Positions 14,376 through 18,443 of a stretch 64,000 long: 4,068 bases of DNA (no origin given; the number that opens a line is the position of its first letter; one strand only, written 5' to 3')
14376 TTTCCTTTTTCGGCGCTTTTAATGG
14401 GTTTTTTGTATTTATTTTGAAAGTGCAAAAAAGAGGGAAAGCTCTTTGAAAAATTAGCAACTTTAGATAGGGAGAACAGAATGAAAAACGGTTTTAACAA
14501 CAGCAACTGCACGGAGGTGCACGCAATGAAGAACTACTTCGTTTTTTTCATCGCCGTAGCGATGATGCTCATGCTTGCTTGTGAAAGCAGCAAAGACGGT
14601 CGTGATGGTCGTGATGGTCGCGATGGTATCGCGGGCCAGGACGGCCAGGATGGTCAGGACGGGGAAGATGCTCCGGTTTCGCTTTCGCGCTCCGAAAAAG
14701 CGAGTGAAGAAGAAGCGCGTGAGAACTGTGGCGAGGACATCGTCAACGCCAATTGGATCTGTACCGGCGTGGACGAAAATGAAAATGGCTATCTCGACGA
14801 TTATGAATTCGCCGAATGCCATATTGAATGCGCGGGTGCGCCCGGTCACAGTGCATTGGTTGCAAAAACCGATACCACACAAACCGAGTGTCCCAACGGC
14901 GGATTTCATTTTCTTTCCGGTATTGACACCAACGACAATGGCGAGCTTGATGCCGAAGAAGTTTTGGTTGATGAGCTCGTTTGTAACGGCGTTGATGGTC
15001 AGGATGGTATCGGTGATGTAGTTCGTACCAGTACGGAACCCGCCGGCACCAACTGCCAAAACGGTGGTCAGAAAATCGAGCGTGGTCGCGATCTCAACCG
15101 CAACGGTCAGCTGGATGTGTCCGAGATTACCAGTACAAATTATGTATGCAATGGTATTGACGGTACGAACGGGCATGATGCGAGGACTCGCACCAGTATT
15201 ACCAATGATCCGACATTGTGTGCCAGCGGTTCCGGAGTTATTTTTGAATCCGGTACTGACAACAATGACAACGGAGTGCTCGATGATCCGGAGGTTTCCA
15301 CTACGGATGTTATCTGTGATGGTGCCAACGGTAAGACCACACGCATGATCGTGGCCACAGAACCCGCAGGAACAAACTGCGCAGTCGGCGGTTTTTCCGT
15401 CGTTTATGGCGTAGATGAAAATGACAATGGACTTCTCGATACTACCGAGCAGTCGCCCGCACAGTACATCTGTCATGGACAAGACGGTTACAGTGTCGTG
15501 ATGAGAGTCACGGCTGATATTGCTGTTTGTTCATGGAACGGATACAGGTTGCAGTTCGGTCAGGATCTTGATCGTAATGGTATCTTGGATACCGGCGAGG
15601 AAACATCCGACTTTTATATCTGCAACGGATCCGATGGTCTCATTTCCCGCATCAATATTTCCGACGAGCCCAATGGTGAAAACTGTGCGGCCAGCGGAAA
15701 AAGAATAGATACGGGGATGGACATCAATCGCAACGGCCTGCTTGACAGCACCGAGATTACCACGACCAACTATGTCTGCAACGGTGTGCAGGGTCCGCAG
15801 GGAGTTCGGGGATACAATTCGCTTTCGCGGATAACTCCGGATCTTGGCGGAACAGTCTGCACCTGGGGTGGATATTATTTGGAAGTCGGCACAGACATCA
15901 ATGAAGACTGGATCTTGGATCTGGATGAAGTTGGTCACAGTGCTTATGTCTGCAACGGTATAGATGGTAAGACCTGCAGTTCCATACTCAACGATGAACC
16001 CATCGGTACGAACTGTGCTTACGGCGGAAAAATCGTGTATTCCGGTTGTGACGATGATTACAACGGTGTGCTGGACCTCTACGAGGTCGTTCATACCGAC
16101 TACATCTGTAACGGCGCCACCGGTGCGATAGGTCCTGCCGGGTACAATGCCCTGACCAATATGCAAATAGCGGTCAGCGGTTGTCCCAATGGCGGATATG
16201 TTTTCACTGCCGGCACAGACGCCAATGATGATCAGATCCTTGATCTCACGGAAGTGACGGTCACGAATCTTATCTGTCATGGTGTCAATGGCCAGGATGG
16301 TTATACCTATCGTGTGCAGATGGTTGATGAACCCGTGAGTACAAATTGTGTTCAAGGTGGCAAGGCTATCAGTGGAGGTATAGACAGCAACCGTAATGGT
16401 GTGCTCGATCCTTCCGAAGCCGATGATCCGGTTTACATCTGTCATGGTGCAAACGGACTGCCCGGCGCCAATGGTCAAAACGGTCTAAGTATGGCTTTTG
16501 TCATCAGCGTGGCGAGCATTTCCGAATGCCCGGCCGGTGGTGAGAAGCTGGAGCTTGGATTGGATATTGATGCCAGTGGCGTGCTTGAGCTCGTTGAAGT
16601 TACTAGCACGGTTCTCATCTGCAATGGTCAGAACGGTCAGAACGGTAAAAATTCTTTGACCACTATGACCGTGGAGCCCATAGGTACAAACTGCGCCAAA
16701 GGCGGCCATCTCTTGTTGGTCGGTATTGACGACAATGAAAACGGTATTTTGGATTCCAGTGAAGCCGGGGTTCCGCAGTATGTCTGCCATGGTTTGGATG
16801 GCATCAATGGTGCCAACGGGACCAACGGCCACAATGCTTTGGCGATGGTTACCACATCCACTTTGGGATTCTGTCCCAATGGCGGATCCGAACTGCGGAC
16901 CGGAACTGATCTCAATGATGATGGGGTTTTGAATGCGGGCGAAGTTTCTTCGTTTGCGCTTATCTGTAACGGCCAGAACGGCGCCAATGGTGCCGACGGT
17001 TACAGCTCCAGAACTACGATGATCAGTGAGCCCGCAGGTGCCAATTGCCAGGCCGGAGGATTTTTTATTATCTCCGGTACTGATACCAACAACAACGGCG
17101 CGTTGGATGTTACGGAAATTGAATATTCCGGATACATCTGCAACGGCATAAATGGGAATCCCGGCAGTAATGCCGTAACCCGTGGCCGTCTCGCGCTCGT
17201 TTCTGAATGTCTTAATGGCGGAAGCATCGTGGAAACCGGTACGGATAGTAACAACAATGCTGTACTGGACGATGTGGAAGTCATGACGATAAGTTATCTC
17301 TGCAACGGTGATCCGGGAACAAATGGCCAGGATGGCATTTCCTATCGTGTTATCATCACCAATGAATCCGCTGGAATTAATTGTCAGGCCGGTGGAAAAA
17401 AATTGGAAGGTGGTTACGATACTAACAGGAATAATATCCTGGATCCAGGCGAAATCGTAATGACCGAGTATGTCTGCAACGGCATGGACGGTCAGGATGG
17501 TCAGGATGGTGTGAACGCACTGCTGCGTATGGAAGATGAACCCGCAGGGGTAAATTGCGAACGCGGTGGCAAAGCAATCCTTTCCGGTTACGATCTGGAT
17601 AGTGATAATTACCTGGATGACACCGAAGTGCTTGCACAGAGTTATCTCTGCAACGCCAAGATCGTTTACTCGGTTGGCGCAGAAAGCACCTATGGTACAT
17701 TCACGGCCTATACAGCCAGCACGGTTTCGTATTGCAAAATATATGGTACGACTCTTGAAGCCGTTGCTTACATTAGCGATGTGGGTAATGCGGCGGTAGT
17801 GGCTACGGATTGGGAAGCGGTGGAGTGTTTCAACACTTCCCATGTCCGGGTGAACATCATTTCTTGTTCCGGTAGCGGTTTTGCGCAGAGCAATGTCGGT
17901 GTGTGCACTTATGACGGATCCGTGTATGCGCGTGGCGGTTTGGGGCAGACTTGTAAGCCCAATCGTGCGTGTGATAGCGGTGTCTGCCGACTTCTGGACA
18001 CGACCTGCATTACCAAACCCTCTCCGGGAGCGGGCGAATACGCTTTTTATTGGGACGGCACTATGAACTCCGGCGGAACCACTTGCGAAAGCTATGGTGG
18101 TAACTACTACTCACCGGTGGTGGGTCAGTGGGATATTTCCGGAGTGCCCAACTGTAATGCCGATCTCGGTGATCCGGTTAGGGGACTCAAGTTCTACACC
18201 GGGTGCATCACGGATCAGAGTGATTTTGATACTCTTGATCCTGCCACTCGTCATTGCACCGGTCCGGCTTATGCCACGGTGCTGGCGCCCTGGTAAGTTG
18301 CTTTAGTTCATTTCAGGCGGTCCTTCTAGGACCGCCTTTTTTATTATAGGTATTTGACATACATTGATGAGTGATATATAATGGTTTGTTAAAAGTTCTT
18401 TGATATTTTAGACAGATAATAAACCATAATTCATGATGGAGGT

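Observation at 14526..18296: Giant lipoprotein built from ~18 tandem EF-hand Ca2+-binding loops in Cys-bracketed ~60-aa repeats, interleaved with collagen-like GXY runs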

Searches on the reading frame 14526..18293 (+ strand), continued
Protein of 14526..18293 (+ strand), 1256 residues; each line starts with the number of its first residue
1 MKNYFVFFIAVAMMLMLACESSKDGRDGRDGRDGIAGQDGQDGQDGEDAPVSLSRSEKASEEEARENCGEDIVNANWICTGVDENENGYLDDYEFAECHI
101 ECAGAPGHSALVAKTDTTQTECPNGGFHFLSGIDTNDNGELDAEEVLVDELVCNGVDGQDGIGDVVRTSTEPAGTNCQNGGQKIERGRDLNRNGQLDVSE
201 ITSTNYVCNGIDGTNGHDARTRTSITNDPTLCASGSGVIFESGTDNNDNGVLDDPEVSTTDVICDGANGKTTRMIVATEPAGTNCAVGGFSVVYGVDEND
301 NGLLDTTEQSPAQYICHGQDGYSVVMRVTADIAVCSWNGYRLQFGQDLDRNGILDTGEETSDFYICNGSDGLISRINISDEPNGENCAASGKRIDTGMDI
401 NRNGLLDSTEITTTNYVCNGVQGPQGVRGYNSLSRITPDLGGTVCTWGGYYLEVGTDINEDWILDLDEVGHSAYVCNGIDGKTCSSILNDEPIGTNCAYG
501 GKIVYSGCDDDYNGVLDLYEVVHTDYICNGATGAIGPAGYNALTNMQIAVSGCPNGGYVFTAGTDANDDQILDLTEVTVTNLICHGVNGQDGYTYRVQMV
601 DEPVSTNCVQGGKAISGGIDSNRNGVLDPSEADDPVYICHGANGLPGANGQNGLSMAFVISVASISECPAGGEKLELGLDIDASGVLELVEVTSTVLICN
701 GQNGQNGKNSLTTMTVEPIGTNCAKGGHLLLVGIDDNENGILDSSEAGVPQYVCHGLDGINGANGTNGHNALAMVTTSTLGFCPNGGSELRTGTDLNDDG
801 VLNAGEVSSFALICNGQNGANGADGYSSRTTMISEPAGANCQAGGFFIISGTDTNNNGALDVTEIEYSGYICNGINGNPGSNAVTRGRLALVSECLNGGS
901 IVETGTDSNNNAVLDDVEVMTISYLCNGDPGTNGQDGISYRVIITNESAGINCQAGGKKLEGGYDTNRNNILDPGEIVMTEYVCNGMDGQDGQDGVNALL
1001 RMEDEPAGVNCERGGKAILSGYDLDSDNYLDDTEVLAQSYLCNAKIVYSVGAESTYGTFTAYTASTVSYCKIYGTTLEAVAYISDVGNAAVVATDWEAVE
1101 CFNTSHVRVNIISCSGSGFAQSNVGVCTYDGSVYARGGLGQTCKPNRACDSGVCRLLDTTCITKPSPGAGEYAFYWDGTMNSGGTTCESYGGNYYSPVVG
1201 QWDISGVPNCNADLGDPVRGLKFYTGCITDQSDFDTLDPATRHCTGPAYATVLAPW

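Call 13: find_encoding_contigs(protein=P0002, flank=10000, max_places=4)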
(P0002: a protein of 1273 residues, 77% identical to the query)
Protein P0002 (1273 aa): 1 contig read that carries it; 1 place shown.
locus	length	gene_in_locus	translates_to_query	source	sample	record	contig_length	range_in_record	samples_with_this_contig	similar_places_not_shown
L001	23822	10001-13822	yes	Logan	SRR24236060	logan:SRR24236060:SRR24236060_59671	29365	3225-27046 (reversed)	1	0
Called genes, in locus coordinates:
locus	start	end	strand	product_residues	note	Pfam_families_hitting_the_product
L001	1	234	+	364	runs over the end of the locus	-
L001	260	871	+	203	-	PF02706:Wzz (weak)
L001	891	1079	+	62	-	-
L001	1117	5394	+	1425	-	-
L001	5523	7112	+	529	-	-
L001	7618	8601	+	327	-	-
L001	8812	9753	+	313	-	-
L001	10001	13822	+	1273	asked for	PF23657:DUF7151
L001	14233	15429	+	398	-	-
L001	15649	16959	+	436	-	-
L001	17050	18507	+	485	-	PF04932:Wzy_C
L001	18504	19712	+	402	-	PF13439:Glyco_transf_4, PF13579:Glyco_trans_4_4, PF00534:Glycos_transf_1, PF13692:Glyco_trans_1_4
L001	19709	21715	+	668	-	PF14885:GHL15, PF13517:FG-GAP_3 (faint), PF01839:FG-GAP (faint)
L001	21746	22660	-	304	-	PF00291:PALP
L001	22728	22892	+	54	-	PF21344:Zn_ribbon_LysW (weak)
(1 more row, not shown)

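Call 14: find_encoding_contigs(protein=P0001, flank=10000, max_places=4)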
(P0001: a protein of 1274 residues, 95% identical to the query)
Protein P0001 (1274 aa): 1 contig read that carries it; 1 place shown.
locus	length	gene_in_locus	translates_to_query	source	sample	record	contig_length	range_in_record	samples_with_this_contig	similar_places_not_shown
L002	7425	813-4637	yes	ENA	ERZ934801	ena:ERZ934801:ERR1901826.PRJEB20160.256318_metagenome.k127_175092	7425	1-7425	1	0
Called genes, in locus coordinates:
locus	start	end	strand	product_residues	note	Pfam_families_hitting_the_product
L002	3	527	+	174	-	?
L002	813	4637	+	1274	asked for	PF23657:DUF7151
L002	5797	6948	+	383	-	-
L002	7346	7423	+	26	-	?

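Call 62: list_cluster_members(proteins=[P0001, P0002, P0003, P0004, P0005, P0007, P0008, P0012, P0014, P0016])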
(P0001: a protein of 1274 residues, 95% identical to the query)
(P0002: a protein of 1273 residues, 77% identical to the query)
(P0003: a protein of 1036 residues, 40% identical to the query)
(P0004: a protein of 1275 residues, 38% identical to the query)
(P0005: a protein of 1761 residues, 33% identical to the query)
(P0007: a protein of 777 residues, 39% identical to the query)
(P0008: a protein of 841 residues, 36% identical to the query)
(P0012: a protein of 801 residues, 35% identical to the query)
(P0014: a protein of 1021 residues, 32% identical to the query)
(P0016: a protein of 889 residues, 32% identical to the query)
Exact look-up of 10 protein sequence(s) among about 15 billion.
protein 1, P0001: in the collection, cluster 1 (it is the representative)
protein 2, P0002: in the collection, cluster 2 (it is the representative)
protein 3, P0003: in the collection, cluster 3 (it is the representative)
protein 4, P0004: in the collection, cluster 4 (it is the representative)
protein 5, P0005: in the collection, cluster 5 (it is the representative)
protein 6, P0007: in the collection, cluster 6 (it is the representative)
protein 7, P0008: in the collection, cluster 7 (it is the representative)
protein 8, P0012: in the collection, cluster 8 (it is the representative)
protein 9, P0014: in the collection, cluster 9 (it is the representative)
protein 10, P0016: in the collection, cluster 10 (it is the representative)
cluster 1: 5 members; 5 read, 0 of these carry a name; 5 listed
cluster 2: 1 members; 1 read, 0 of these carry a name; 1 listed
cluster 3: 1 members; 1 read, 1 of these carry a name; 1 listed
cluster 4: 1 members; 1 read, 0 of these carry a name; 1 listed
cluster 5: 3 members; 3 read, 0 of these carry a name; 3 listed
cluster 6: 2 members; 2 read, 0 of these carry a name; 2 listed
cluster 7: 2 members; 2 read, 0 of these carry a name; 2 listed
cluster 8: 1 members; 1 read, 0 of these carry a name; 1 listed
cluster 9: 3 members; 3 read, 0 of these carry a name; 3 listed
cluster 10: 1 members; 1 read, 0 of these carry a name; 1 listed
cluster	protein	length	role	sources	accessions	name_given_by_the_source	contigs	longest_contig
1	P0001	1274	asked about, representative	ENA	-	-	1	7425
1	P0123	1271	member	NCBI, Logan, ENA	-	-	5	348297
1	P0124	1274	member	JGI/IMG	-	-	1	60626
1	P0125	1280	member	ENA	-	-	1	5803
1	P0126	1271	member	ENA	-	-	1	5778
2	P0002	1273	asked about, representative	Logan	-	-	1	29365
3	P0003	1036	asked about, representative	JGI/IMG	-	hypothetical protein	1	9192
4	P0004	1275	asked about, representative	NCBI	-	-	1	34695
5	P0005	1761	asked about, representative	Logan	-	-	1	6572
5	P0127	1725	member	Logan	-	-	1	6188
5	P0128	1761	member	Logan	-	-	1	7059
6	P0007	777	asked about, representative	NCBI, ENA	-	-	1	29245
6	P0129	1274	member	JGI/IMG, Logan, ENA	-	-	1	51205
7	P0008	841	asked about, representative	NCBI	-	-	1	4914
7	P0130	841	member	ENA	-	-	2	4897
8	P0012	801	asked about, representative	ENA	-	-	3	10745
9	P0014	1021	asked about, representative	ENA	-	-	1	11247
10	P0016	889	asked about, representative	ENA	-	-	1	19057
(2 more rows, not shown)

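Call 70: search_protein_families(library=pfam, proteins=[P0003, P0021, P0011], max_evalue=0.01)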
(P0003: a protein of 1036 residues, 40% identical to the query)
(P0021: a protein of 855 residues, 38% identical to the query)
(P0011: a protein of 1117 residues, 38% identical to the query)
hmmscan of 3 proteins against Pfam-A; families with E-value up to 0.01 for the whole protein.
P0003 (1036 aa): 5 families
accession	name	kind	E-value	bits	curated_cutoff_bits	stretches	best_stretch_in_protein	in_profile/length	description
PF23657.1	DUF7151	-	2.5e-300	969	27.2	17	317-362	1-46/46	Domain of unknown function (DUF7151)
PF13202.12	EF-hand_5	-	8.7e-10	38.1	25.9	0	57-70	8-21/25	EF hand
PF13405.12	EF-hand_6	-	2.2e-09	36.7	25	0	58-71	10-23/30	EF-hand domain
PF00036.39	EF-hand_1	-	1.3e-08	34.2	25.4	0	57-70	9-22/29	EF hand domain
PF00020.24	TNFR_c6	-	0.0026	18.6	29.4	1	978-1007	8-39/39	TNFR/NGFR cysteine-rich region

P0021 (855 aa): 6 families
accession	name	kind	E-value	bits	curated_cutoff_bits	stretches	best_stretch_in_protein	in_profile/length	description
PF23657.1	DUF7151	-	9.3e-176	570.2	27.2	10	343-388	1-46/46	Domain of unknown function (DUF7151)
PF13202.12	EF-hand_5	-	2.3e-10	39.9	25.9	0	190-202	9-21/25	EF hand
PF00036.39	EF-hand_1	-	1.7e-09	36.9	25.4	0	190-202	10-22/29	EF hand domain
PF13405.12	EF-hand_6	-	1.1e-08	34.4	25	0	190-202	10-22/30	EF-hand domain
PF13499.12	EF-hand_7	-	2.3e-05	25.1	30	0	190-203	12-25/67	EF-hand domain pair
PF21722.4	Gly_rich_2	-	8.1e-05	23.2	24.3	1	654-847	2-167/226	Glycine-rich domain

P0011 (1117 aa): 9 families
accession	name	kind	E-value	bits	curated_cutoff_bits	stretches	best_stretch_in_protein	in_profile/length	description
PF23657.1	DUF7151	-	2.5e-186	604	27.2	12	421-465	2-46/46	Domain of unknown function (DUF7151)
PF25390.1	WD40_RLD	-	1.6e-72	245.3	150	2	870-1114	92-346/363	RCC1-like domain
PF00415.24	RCC1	-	7.1e-49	164.6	21.7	6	836-882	2-50/50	Regulator of chromosome condensation (RCC1) repeat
PF13540.12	RCC1_2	-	3e-45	151.3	22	6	919-948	1-30/30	Regulator of chromosome condensation (RCC1) repeat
PF25384.1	Alsin_RLD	-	4.9e-12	46.3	100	0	918-961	276-319/405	Alsin RCC1-like domain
PF13405.12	EF-hand_6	-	4.7e-10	38.7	25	0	510-523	10-23/30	EF-hand domain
PF00036.39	EF-hand_1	-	1.2e-09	37.4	25.4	0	247-261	9-23/29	EF hand domain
PF13202.12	EF-hand_5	-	3.7e-06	26.6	25.9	0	247-261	8-22/25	EF hand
PF13499.12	EF-hand_7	-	9.1e-06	26.4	30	0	567-582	11-26/67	EF-hand domain pair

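Call 71: find_encoding_contigs(protein=P0003, flank=5000, max_places=2)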
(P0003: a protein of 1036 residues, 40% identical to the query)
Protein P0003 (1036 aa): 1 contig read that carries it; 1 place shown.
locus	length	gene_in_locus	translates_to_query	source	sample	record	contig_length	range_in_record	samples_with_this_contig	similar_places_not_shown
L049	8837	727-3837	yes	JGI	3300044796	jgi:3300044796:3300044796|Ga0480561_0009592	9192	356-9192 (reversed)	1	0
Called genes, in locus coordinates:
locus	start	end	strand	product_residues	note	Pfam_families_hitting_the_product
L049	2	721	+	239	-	?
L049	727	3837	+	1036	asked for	PF23657:DUF7151, PF00036:EF-hand_1 (faint), PF13202:EF-hand_5 (faint), PF13405:EF-hand_6 (faint), PF13499:EF-hand_7 (faint), PF23657:DUF7151, PF25911:AHC1_C (faint), PF23657:DUF7151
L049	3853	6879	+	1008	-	PF08795:DUF1796, PF13524:Glyco_trans_1_2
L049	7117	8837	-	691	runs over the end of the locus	?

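Call 72: find_encoding_contigs(protein=P0004, flank=5000, max_places=2)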
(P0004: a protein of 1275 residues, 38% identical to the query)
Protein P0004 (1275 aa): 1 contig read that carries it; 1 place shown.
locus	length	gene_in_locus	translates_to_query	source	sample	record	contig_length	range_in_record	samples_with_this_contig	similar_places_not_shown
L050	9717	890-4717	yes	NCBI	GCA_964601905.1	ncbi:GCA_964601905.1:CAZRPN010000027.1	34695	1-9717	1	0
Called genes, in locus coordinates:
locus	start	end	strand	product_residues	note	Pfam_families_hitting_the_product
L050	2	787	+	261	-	?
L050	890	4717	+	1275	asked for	PF23657:DUF7151, PF23657:DUF7151, PF25390:WD40_RLD, PF00415:RCC1, PF13540:RCC1_2, PF00415:RCC1, PF13540:RCC1_2, PF00415:RCC1, +8 more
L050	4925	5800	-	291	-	-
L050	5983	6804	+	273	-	PF00565:SNase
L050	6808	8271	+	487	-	PF00478:IMPDH, PF00571:CBS, PF03060:NMO, PF01070:FMN_dh (weak)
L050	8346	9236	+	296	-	-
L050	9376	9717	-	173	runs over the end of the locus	-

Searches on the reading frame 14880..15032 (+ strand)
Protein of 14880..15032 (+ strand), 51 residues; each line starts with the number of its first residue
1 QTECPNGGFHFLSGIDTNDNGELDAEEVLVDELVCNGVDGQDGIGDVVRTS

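Call 27: search_protein_families(library=pfam, proteins=[window:14880-15032:+], max_evalue=10)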
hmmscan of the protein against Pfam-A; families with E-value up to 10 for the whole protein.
window:14880-15032:+ (51 aa): 2 families
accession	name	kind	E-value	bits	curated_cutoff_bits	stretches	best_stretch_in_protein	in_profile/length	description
PF23657.1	DUF7151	-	5e-10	39.6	27.2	1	3-35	14-46/46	Domain of unknown function (DUF7151)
PF13405.12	EF-hand_6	-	0.16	12.2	25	1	15-28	9-22/30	EF-hand domain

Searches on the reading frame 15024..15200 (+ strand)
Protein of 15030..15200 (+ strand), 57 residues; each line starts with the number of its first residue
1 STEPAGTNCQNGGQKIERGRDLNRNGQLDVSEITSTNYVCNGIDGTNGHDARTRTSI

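Call 27: search_protein_families(library=pfam, proteins=[window:15030-15200:+], max_evalue=10)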
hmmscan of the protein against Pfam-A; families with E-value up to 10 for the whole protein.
window:15030-15200:+ (57 aa): 2 families
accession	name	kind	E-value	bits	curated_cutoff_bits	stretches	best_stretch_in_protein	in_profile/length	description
PF23657.1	DUF7151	-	9.6e-19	67.5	27.2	1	2-40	8-46/46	Domain of unknown function (DUF7151)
PF13202.12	EF-hand_5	-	0.23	11.4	25.9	1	21-33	9-21/25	EF hand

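Call 76: search_solved_structures(query=A3, max_evalue=10, show_alignments=4)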
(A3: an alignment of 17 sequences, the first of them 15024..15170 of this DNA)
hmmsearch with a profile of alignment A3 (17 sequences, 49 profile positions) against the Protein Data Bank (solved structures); distinct sequences matched with E-value up to 10: 16.
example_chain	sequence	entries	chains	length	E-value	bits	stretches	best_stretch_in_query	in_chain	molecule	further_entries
3l19_A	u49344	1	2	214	0.003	20.6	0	17-34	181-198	Calcium/calmodulin dependent protein kinase with a kinase domain and 4 calmodulin like EF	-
4jdz_A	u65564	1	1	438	0.012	18.7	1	17-36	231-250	Ser-Asp rich fibrinogen/bone sialoprotein-binding protein SdrD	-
4jdz_B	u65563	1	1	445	0.012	18.7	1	17-36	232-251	Ser-Asp rich fibrinogen/bone sialoprotein-binding protein SdrD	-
8fns_A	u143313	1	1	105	0.019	18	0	23-36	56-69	EF-hand domain-containing protein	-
3lij_A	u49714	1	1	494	0.02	17.9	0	17-34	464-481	Calcium/calmodulin dependent protein kinase with a kinase domain and 4 calmodulin like EF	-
6mi5_X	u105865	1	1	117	0.031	17.3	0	23-36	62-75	Lanmodulin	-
6iie_A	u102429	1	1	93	0.033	17.2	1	22-37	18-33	Diacylglycerol kinase alpha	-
6fgo_E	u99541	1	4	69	0.13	15.3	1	18-34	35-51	Z-Ca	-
4nqg_A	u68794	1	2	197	0.15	15.2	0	22-39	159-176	Mitrocomin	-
4zcu_A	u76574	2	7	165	0.6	13.2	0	18-36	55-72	Calcium-binding mitochondrial carrier protein SCaMC-1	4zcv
2mhh_A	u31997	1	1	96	0.66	13.1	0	22-37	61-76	Polycystic kidney disease protein 2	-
3khe_A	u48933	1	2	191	1.1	12.4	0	22-35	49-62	Calmodulin-like domain protein kinase isoform 3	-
2jnx_A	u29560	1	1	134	1.1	12.3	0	22-37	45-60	Calcium binding protein 2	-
1snl_A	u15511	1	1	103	1.4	12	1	23-36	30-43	Nucleobindin 1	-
3fo0_H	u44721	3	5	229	1.5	11.9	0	4-23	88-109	Catalytic antibody Fab 13G5 IgG2b heavy chain chimera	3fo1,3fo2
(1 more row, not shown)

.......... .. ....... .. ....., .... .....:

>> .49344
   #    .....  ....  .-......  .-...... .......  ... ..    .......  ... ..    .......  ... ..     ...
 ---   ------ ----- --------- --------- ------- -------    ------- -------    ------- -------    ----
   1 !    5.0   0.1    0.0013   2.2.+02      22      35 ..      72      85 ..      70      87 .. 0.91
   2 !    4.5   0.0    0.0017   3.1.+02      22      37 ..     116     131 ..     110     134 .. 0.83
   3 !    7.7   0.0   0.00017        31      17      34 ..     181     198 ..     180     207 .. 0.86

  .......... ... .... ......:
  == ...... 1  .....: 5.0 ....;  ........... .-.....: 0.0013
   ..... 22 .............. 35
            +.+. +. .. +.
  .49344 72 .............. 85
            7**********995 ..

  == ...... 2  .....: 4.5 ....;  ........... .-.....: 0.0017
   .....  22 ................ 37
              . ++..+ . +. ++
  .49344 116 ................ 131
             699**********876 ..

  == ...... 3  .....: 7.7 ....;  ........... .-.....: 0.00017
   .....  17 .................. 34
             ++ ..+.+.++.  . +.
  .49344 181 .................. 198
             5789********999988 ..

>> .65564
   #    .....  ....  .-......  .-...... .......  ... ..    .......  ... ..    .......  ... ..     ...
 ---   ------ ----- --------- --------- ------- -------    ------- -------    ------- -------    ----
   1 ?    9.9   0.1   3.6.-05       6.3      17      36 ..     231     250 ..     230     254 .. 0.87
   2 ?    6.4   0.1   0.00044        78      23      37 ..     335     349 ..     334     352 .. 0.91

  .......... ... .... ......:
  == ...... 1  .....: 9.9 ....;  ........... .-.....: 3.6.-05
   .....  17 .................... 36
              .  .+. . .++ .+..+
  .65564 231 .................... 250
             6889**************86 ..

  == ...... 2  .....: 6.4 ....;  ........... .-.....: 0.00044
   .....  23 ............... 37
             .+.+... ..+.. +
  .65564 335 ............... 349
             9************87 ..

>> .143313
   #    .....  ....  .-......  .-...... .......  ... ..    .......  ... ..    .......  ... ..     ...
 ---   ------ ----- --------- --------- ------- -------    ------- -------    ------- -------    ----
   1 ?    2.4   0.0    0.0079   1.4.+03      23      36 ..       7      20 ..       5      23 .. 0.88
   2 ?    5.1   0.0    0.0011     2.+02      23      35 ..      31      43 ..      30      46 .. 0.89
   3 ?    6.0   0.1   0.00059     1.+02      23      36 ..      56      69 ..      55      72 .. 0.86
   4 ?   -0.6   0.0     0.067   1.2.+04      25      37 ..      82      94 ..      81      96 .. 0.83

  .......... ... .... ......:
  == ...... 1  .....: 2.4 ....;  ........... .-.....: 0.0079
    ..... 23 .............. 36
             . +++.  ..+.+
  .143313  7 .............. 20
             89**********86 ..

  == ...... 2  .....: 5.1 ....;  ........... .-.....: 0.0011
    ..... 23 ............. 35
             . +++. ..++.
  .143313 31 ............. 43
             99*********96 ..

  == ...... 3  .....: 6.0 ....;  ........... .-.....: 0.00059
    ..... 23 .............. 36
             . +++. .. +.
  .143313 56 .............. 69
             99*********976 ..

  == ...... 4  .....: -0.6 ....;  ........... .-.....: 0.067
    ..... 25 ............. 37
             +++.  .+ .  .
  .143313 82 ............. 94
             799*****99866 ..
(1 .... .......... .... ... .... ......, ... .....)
